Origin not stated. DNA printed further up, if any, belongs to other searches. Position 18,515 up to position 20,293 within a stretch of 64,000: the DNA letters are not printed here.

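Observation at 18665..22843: Soluble fumarate-reductase-type FAD enzyme with its own NAD(P)H / poly-Fe-S electron-input module (possible electron bifurcation or confurcation)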

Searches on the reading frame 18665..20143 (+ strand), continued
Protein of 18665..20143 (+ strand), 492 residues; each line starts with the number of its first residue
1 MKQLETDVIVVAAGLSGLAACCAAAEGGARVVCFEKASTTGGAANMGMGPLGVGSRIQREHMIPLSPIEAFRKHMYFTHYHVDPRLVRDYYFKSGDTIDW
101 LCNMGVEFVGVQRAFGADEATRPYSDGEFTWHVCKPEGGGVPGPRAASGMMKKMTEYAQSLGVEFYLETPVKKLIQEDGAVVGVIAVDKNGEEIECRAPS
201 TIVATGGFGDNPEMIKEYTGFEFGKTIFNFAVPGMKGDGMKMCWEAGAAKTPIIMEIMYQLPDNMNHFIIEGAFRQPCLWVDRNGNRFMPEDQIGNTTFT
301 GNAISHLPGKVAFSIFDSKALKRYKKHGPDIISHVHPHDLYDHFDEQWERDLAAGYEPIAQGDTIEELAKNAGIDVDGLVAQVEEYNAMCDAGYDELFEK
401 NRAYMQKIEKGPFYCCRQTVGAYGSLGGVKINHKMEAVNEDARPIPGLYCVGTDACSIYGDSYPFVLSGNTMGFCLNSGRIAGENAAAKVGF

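Call 14: find_related_loci(query=window:18665-20143:+, collection=genome_contigs, flank=10000)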
Query window:18665-20143:+ (492 aa) in genome_contigs; peptide patterns used: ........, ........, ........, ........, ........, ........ (x = any residue, [..] = any of these).
105 stretches matched a pattern; 84 encode a relative of the query (tblastn E <= 1e-3); the best 80 are kept; 79 distinct loci.
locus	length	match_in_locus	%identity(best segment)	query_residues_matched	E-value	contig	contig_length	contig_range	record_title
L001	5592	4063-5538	96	1-492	0e+0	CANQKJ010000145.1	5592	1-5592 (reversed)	MAG: uncultured Oscillospiraceae bacterium isolate Lapin-026__bin6 genome assembly, contig: Lapin-026__NODE_19120_length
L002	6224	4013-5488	95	1-492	0e+0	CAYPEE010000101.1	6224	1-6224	MAG TPA_asm: uncultured Oscillospiraceae bacterium isolate SRP314395_co1_216 genome assembly, contig: NODE_11504_length_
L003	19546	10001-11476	88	1-492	0e+0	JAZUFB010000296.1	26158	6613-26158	MAG: Clostridia bacterium isolate T1900045296_TH20190066.MAGScoT_cleanbin_000028 SGB_6089_k141_1476127, whole genome sho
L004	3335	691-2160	81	1-490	0e+0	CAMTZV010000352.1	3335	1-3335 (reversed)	MAG TPA_asm: uncultured bacterium isolate SRR14038232_bin.55_metawrap_v1.3_MAG genome assembly, contig: NODE.22893_lengt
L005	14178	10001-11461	82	1-487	0e+0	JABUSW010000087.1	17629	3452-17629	MAG: Blautia sp. isolate MAG23 c_000000001101, whole genome shotgun sequence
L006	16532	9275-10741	80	1-489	0e+0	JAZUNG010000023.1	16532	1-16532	MAG: Lachnospiraceae bacterium isolate T1900044889_TS20190355.MAGScoT_cleanbin_000018 SGB_3242_k141_259935, whole genome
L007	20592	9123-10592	82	1-490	0e+0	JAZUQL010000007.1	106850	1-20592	MAG: Lachnospiraceae bacterium isolate T1900044858_TS20190324.MAGScoT_cleanbin_000006 SGB_3075_k141_507193, whole genome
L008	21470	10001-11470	82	1-490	0e+0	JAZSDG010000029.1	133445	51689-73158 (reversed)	MAG: Lachnospiraceae bacterium isolate T1900044600_TS20190066.MAGScoT_cleanbin_000007 SGB_686_k141_2378908, whole genome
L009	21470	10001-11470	80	1-490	0e+0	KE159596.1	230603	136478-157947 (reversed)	Lachnospiraceae bacterium 3-1 genomic scaffold acPFp-supercont1.8, whole genome shotgun sequence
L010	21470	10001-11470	80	1-490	0e+0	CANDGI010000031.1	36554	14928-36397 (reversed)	MAG TPA_asm: uncultured Lachnospiraceae bacterium isolate ERR6760071_bin.51_metawrap_v1.3_MAG genome assembly, contig: E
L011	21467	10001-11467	80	1-489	0e+0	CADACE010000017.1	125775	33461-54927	MAG: uncultured Chloroflexi bacterium isolate RUG13159 genome assembly, contig: RUG13159_asm_17, whole genome shotgun se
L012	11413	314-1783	79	1-490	0e+0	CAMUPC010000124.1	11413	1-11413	MAG TPA_asm: uncultured Eubacterium sp. isolate SRR14038236_bin.36_metawrap_v1.3_MAG genome assembly, contig: NODE.7795_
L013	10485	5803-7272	79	1-490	0e+0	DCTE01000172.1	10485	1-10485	MAG TPA_asm: Ruminococcaceae bacterium UBA1448 UBA1448_contig_63714, whole genome shotgun sequence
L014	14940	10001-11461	79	1-487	0e+0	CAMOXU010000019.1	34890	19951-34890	MAG: uncultured Clostridia bacterium isolate SRR873600_bin.3_metaWRAP_v1.3_MAG genome assembly, contig: NODE_2079_length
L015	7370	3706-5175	79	1-490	0e+0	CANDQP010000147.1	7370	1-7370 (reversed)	MAG TPA_asm: uncultured Dorea sp. isolate SRR15214599_bin.41_metawrap_v1.3_MAG genome assembly, contig: NODE.5413_length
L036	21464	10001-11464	80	1-488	0e+0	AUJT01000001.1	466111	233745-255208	Lachnospiraceae bacterium NK4A144 G619DRAFT_scaffold00001.1_C, whole genome shotgun sequence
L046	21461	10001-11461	78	1-487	0e+0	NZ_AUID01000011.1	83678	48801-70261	Proteocatella sphenisci DSM 23131 G558DRAFT_scaffold00010.10_C, whole genome shotgun sequence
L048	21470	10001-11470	78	1-490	0e+0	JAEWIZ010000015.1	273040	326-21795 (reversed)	MAG: Bacillota bacterium isolate OH_PBrB_133 k127_13479, whole genome shotgun sequence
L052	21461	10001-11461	76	1-487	0e+0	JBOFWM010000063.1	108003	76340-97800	MAG: Lachnospiraceae bacterium isolate WFFMC_MAG_552 k139_4042_flag=0_multi=9.1750_len=108003, whole genome shotgun sequ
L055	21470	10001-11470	77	1-490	0e+0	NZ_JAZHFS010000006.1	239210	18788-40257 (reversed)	Clostridium frigoriphilum strain 14F 6, whole genome shotgun sequence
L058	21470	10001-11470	77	1-490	0e+0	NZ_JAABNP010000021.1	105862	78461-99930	Clostridium sp. C2-6-12 NODE_21_length_105862_cov_270.256845, whole genome shotgun sequence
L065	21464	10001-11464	76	1-488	0e+0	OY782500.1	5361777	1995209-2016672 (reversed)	MAG: Vallitaleaceae bacterium isolate 08788439-a597-456a-b4e9-0d8f61821b33 genome assembly, chromosome: 1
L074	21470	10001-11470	79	1-490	0e+0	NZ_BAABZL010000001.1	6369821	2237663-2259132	Enterocloster aldenensis strain k25-0101-E9 sequence1, whole genome shotgun sequence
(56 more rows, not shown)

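Call 20: search_protein_families(library=pfam, proteins=[L036:14243-15550:+, L036:15566-15988:+, L036:18514-19014:+, L036:19062-19823:+, L036:19816-20451:+, L048:13826-14917:+, L048:8025-9707:+, L074:7879-9957:+, L065:6397-6807:+, L036:20585-21463:+], max_evalue=0.001)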
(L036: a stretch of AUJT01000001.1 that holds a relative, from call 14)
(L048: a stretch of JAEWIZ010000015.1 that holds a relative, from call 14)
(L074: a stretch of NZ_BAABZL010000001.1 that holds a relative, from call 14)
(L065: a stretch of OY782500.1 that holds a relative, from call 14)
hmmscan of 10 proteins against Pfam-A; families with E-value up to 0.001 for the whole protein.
L036:14243-15550:+ (435 aa): 5 families
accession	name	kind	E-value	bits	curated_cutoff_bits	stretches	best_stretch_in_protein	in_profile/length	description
PF22691.2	Thiolase_C_1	-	4.9e-26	91.6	28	1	301-431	13-141/144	Thiolase C-terminal domain-like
PF00109.32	ketoacyl-synt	-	8.4e-06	26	20.8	1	79-126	156-202/252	Beta-ketoacyl synthase, N-terminal domain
PF00108.29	Thiolase_N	-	1.1e-05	25.4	26.4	1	13-130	3-117/260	Thiolase, N-terminal domain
PF02803.24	Thiolase_C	-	6e-05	23.1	27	0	305-404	21-102/123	Thiolase, C-terminal domain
PF02801.28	Ketoacyl-synt_C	-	0.00037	20.9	20.8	0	377-399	85-107/119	Beta-ketoacyl synthase, C-terminal domain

L036:15566-15988:+ (140 aa): 2 families
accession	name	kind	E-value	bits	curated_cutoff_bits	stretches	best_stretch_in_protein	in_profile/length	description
PF12172.15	zf-ChsH2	-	9.8e-09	35.3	23.2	1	16-44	4-32/37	ChsH2, rubredoxin-like zinc ribbon domain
PF01796.24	OB_ChsH2_C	-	0.00022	21.5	27.1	1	50-102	1-51/65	ChsH2, C-terminal OB-fold domain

L036:18514-19014:+ (166 aa): 1 family
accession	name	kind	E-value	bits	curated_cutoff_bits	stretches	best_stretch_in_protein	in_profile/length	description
PF06496.16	DUF1097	-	4.1e-21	76.1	24.6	1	12-156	1-139/142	Protein of unknown function (DUF1097)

L036:19062-19823:+ (253 aa): 1 family
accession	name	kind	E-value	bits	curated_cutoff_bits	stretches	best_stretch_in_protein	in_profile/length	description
PF00753.33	Lactamase_B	-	1.1e-18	68.4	22.7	1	20-191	6-196/196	Metallo-beta-lactamase superfamily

L036:19816-20451:+ (211 aa): 1 family
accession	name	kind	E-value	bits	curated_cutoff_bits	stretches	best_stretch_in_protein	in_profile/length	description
PF01648.25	ACPS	-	2.2e-05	24.9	25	1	105-184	1-73/111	4'-phosphopantetheinyl transferase superfamily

L048:13826-14917:+ (363 aa): 8 families
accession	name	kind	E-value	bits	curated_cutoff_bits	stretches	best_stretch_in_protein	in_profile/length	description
PF10589.14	NADH_4Fe-4S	-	1.5e-22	79.7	23.5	1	193-276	2-85/85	NADH-ubiquinone oxidoreductase-F iron-sulfur binding region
PF00037.32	Fer4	-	2.9e-09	36.8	21.1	1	324-345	2-23/24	4Fe-4S binding domain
PF14697.11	Fer4_21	-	5.7e-09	36.4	35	2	295-340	3-51/59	4Fe-4S dicluster domain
PF12838.12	Fer4_7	-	1.9e-08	35.1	27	1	300-344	2-52/52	4Fe-4S dicluster domain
PF12837.12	Fer4_6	-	1.7e-07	31.3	25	1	324-345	3-24/24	4Fe-4S binding domain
PF13237.11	Fer4_10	-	1.2e-06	28.8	25.5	1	296-340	5-52/53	4Fe-4S dicluster domain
PF13187.11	Fer4_9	-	1.8e-06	28.3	27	1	300-345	2-52/52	4Fe-4S dicluster domain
PF12797.12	Fer4_2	-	4.9e-06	26.6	24.5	1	323-340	3-20/22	4Fe-4S binding domain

L048:8025-9707:+ (560 aa): 2 families
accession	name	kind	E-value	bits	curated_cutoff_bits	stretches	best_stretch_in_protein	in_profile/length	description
PF00015.26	MCPsignal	-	2.9e-33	115.6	34.6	1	350-510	10-169/172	Methyl-accepting chemotaxis protein (MCP) signalling domain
PF00672.30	HAMP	-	6.1e-09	36.5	25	1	200-251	1-52/53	HAMP domain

L074:7879-9957:+ (692 aa): 13 families
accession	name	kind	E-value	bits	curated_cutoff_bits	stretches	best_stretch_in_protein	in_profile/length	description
PF00724.26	Oxidored_FMN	-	7.4e-45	154.1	27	1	30-364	4-341/342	NADH:flavin oxidoreductase / NADH oxidase family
PF07992.20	Pyr_redox_2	-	9.4e-27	94.6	26.1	1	433-663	2-257/291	Pyridine nucleotide-disulphide oxidoreductase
PF00070.33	Pyr_redox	-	3.9e-14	53.4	22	1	554-624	1-71/82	Pyridine nucleotide-disulphide oxidoreductase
PF13738.12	Pyr_redox_3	-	1.6e-12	47.8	30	1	513-656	122-277/305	Pyridine nucleotide-disulphide oxidoreductase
PF01266.30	DAO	-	1.1e-11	45.3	27.9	1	433-469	1-38/353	FAD dependent oxidoreductase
PF13450.12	NAD_binding_8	-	4.6e-11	43.3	21.9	1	436-476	1-41/68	NAD(P)-binding Rossmann-like domain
PF12831.13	FAD_oxidored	-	1.1e-08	35.3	27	1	434-469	2-37/416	FAD dependent oxidoreductase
PF00890.30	FAD_binding_2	-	1.1e-08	35.2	20.4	1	434-472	2-40/414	FAD binding domain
PF03486.20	HI0933_like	-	6.2e-06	26.3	50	1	433-472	2-41/244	HI0933-like protein Rossmann domain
PF13241.12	NAD_binding_7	-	0.00014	22.8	22.1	0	430-483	6-60/104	Putative NAD(P)-binding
PF01262.27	AlaDh_PNT_C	-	0.00044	20.2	23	1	432-463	29-60/214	Alanine dehydrogenase/PNT, C-terminal domain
PF00743.25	FMO-like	-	0.00093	18.2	22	0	432-495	2-64/532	Flavin-binding monooxygenase-like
PF01134.28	GIDA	-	0.00095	18.8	22.1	1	433-465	1-34/391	Glucose inhibited division protein A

L065:6397-6807:+ (136 aa): 1 family
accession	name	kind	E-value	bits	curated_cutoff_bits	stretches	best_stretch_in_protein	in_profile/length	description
PF01648.25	ACPS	-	3.4e-13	50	25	1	10-125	1-110/111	4'-phosphopantetheinyl transferase superfamily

L036:20585-21463:+ (293 aa): 2 families
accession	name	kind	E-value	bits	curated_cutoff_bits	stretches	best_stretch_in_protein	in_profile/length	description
PF07155.17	ECF-ribofla_trS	-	1.7e-08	35.1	26.7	1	21-135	10-129/172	ECF-type riboflavin transporter, S component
PF01554.23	MatE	-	2.8e-06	27.6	24.9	1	225-291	5-70/161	MatE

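Call 23: search_solved_structures(query=window:18665-20143:+, max_evalue=1e-30, show_alignments=2)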
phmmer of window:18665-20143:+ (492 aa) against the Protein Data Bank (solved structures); distinct sequences matched with E-value up to 1e-30: 17.
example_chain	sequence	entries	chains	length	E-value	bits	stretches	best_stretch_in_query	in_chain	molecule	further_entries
1qo8_A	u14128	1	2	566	2e-39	138.9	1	6-488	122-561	FLAVOCYTOCHROME C3 FUMARATE REDUCTASE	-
1d4d_A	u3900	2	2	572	6.8e-35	124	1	5-487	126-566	FLAVOCYTOCHROME C FUMARATE REDUCTASE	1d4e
1d4c_A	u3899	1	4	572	2.6e-34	122.1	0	5-325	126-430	FLAVOCYTOCHROME C FUMARATE REDUCTASE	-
1kss_A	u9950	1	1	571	7e-33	117.3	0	6-325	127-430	flavocytochrome c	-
1jrx_A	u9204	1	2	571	7.9e-33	117.1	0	6-487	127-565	FLAVOCYTOCHROME C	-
1lj1_A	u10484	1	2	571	8.7e-33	117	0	6-487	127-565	flavocytochrome c3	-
1e39_A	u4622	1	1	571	9.6e-33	116.9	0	6-325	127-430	FUMARATE REDUCTASE FLAVOPROTEIN SUBUNIT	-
1p2e_A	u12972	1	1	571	1e-32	116.8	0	6-325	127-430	flavocytochrome c3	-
1qjd_A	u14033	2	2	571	1e-32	116.8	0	6-325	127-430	FLAVOCYTOCHROME C3 | Fumarate reductase flavoprotein subunit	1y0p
1p2h_A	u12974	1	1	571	1.1e-32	116.7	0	6-325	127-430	flavocytochrome c3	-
1jrz_A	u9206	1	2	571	1.1e-32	116.6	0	6-326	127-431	FLAVOCYTOCHROME C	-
1m64_A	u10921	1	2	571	1.1e-32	116.6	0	6-326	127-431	flavocytochrome c3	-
1jry_A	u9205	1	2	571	1.1e-32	116.6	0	6-325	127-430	FLAVOCYTOCHROME C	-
2b7s_A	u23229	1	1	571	1.2e-32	116.5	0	6-326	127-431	Fumarate reductase flavoprotein subunit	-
2b7r_A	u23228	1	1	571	1.6e-32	116.2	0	6-487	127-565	Fumarate reductase flavoprotein subunit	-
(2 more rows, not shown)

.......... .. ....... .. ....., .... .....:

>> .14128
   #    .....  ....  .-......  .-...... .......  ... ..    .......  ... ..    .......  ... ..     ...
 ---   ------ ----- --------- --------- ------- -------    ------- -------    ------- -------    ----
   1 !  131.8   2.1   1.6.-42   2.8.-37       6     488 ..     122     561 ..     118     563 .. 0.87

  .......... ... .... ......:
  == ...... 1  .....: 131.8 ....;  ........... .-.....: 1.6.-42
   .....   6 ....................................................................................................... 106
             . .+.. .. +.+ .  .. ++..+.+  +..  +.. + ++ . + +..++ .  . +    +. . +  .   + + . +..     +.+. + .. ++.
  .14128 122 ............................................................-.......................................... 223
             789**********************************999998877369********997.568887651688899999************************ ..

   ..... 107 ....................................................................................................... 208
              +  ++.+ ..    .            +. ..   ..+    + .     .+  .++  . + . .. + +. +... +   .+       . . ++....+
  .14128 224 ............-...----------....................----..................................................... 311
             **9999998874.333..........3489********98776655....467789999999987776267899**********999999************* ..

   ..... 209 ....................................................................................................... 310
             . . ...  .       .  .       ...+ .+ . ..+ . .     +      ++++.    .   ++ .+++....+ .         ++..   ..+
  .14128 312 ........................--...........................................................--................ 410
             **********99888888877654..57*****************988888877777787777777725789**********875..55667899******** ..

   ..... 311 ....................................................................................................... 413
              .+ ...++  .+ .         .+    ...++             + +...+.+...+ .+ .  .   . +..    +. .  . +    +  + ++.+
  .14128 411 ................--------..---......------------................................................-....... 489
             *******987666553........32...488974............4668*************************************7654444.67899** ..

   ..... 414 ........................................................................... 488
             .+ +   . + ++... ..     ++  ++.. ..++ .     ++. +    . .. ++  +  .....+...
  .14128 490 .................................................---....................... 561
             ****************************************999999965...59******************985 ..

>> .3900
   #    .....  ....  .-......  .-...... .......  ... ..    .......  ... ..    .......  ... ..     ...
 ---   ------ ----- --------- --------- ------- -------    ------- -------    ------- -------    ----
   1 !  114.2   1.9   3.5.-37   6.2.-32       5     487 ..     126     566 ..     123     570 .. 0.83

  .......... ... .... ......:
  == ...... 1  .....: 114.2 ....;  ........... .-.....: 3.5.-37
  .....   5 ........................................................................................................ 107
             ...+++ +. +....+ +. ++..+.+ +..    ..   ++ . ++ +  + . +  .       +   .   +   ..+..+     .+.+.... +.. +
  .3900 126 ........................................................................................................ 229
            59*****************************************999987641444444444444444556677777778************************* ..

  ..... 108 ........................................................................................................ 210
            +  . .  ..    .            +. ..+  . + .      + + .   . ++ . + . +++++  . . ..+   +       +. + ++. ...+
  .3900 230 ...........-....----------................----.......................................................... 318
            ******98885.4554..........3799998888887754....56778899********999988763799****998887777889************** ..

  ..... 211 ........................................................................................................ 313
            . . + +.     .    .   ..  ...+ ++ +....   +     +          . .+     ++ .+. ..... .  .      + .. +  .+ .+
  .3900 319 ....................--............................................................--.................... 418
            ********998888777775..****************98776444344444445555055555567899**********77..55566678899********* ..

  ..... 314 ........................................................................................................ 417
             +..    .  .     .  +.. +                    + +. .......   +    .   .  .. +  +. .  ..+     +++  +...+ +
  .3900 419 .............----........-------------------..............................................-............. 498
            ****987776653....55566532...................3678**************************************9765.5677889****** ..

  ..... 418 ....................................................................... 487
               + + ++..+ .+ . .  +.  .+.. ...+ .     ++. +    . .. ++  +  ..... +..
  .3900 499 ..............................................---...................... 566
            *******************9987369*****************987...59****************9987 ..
